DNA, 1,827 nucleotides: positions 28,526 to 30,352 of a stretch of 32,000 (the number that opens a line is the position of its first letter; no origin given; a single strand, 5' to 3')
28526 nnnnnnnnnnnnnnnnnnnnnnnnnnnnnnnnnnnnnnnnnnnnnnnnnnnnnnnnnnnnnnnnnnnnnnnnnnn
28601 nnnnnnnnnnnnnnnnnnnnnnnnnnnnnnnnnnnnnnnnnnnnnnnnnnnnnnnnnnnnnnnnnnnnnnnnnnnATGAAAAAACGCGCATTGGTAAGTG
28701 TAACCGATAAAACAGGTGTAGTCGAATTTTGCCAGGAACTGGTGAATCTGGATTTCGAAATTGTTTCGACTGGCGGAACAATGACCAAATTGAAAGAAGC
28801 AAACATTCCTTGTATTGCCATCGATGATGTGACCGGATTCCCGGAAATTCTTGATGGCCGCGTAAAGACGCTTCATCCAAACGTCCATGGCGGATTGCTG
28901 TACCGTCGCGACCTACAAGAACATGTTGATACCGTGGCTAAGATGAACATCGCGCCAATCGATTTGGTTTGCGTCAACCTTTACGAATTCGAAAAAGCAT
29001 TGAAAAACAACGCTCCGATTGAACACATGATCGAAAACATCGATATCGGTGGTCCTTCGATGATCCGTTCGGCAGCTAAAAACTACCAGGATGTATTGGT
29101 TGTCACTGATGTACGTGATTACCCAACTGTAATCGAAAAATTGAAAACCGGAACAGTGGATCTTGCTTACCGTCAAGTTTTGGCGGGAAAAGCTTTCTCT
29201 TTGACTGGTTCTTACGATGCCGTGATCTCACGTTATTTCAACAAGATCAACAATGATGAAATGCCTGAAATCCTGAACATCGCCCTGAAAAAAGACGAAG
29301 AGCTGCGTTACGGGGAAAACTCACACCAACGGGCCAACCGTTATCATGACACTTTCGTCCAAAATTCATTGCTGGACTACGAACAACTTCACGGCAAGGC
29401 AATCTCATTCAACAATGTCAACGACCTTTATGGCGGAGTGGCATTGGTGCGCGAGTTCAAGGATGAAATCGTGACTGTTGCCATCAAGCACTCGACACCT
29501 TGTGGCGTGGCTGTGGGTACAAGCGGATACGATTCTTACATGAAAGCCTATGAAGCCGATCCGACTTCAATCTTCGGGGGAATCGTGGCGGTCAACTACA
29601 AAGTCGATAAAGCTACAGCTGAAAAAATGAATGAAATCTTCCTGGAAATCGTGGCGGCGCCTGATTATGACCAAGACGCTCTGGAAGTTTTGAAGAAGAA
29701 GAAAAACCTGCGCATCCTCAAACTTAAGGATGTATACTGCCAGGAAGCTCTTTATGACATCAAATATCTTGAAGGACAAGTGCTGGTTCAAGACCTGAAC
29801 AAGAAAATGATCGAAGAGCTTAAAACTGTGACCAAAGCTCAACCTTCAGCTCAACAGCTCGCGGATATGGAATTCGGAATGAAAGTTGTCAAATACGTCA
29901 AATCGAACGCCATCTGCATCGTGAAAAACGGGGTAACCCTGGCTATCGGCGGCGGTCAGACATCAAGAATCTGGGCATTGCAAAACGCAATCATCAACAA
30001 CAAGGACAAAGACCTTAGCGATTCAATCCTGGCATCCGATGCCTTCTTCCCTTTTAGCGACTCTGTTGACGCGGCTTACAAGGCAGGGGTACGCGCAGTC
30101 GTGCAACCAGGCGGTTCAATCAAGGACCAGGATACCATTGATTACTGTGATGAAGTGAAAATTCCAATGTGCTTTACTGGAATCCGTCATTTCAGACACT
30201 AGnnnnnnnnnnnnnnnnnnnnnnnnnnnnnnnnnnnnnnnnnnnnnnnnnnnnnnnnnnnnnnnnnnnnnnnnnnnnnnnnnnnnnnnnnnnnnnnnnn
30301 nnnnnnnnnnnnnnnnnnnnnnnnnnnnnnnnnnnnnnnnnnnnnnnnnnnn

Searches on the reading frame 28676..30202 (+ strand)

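Call 35: search_protein_families(library=pfam, proteins=[window:28676-30202:+], max_evalue=0.00001)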
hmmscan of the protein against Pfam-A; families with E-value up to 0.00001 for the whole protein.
window:28676-30202:+ (508 aa): 2 families
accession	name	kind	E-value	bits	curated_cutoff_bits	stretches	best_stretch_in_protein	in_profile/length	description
PF01808.24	AICARFT_IMPCHas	-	2e-110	369.6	25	1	133-439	1-309/311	AICARFT/IMPCHase bienzyme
PF02142.27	MGS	-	7e-21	74.6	24.1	1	14-127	1-93/94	MGS-like domain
